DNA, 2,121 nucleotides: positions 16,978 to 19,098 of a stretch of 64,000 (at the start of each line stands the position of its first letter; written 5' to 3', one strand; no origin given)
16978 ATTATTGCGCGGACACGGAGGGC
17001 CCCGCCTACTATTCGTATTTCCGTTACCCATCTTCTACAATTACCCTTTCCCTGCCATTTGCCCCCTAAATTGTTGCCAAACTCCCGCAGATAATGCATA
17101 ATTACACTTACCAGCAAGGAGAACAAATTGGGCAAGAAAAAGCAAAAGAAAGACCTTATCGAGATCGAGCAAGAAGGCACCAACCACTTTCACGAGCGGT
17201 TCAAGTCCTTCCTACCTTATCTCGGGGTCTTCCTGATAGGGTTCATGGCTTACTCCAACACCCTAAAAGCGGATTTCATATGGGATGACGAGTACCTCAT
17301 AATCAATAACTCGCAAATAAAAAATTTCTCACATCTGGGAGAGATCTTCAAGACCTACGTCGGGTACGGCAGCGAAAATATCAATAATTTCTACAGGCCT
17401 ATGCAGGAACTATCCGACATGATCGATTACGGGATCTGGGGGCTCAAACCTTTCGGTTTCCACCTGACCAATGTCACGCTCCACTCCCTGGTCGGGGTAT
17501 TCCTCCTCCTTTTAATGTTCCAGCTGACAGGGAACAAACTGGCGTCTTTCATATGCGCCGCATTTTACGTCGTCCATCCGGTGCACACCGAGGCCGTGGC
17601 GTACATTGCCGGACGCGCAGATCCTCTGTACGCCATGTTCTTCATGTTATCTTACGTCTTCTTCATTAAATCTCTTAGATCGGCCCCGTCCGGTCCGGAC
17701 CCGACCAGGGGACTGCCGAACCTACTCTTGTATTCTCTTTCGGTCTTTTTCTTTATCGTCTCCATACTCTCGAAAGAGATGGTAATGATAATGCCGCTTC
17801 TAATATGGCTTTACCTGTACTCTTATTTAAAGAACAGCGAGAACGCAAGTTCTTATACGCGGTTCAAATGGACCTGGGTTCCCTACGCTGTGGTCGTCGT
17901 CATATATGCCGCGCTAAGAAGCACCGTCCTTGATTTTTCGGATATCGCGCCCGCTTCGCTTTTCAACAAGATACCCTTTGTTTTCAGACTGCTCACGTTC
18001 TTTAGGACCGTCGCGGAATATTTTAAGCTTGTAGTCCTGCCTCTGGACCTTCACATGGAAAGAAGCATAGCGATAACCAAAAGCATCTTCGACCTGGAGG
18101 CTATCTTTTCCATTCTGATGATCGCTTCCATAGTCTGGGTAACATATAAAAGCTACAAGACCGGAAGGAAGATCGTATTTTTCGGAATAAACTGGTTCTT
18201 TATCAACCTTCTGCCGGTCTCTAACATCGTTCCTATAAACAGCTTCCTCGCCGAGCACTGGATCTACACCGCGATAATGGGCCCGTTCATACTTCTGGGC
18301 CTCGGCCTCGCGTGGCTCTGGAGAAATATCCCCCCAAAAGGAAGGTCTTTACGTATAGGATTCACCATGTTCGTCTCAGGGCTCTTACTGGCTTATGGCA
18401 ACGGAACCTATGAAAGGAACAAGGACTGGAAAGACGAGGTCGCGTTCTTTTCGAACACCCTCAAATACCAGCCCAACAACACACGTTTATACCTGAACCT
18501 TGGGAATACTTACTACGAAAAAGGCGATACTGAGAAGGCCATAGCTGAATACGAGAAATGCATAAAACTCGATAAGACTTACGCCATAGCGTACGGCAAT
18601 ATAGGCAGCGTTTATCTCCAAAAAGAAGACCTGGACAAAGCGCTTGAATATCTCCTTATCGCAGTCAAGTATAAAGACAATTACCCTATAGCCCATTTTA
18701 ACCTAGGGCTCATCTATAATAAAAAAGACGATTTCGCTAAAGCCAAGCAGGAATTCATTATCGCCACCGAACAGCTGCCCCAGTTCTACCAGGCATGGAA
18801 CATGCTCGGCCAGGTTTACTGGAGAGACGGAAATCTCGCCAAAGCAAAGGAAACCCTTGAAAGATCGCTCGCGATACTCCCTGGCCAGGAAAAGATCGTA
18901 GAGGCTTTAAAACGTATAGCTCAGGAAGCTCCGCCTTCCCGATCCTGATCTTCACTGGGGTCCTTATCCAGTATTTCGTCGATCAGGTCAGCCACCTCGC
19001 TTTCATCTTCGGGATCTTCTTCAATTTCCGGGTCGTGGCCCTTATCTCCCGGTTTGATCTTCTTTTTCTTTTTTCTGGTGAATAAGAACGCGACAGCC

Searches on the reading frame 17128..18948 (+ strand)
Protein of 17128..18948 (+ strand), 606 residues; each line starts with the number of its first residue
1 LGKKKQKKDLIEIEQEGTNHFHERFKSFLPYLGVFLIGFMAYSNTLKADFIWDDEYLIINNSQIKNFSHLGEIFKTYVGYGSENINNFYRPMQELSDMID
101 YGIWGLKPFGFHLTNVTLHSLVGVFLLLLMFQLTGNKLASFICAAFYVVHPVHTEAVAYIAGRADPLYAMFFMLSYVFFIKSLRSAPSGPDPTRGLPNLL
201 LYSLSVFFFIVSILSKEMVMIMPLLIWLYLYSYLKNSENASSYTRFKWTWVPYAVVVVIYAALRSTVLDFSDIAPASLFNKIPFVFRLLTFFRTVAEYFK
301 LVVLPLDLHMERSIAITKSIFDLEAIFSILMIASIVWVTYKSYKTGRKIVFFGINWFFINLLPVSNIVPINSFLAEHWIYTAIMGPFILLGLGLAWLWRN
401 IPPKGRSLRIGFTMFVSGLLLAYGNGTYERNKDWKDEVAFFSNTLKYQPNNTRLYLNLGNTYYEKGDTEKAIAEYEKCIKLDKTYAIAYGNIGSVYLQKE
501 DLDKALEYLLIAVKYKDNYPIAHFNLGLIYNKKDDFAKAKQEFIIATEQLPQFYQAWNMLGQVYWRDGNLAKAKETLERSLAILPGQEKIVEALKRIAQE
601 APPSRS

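Call 8: search_protein_families(library=pfam, proteins=[window:17128-18948:+], max_evalue=0.001)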
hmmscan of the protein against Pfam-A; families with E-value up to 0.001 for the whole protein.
window:17128-18948:+ (606 aa): 15 families
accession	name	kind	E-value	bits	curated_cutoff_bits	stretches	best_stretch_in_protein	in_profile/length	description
PF13181.12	TPR_8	-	2.2e-22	77.7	25.7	2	453-484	2-33/34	Tetratricopeptide repeat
PF00515.34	TPR_1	-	1.8e-21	75.4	27.8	1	454-485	3-34/34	Tetratricopeptide repeat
PF07719.23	TPR_2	-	3.5e-20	70.8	27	2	454-484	3-33/34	Tetratricopeptide repeat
PF13431.12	TPR_17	-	2.8e-17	61.9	24.4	1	441-473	2-34/34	Tetratricopeptide repeat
PF13432.12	TPR_16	-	1.2e-16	61.2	32.7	1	534-587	11-64/65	Tetratricopeptide repeat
PF13414.12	TPR_11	-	2e-16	59.8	26.8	2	459-498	1-40/42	TPR repeat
PF13424.12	TPR_12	-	1e-15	58.1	30.1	1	454-509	5-68/77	Tetratricopeptide repeat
PF14559.12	TPR_19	-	1.9e-13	51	25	2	534-590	5-61/68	Tetratricopeptide repeat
PF13428.12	TPR_14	-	2.6e-12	46.6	23.5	1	556-594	3-41/44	Tetratricopeptide repeat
PF13371.12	TPR_9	-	1.5e-10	41.4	35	0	427-483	4-60/73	Tetratricopeptide repeat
PF13176.12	TPR_7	-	1.5e-10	40.7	27.9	0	455-483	2-30/36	Tetratricopeptide repeat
PF13174.12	TPR_6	-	7.1e-08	33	26.3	0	455-480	3-28/33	Tetratricopeptide repeat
PF23914.1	TPR_CcmH_CycH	-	1.8e-07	31.6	42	0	444-552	42-153/158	Cytochrome c-type biogenesis protein H TPR domain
PF13374.12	TPR_10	-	3.9e-07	30.3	27.5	0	455-480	5-30/42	Tetratricopeptide repeat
PF09976.15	TPR_21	-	8.8e-05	22.8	25.5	1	435-551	59-177/193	Tetratricopeptide repeat-like domain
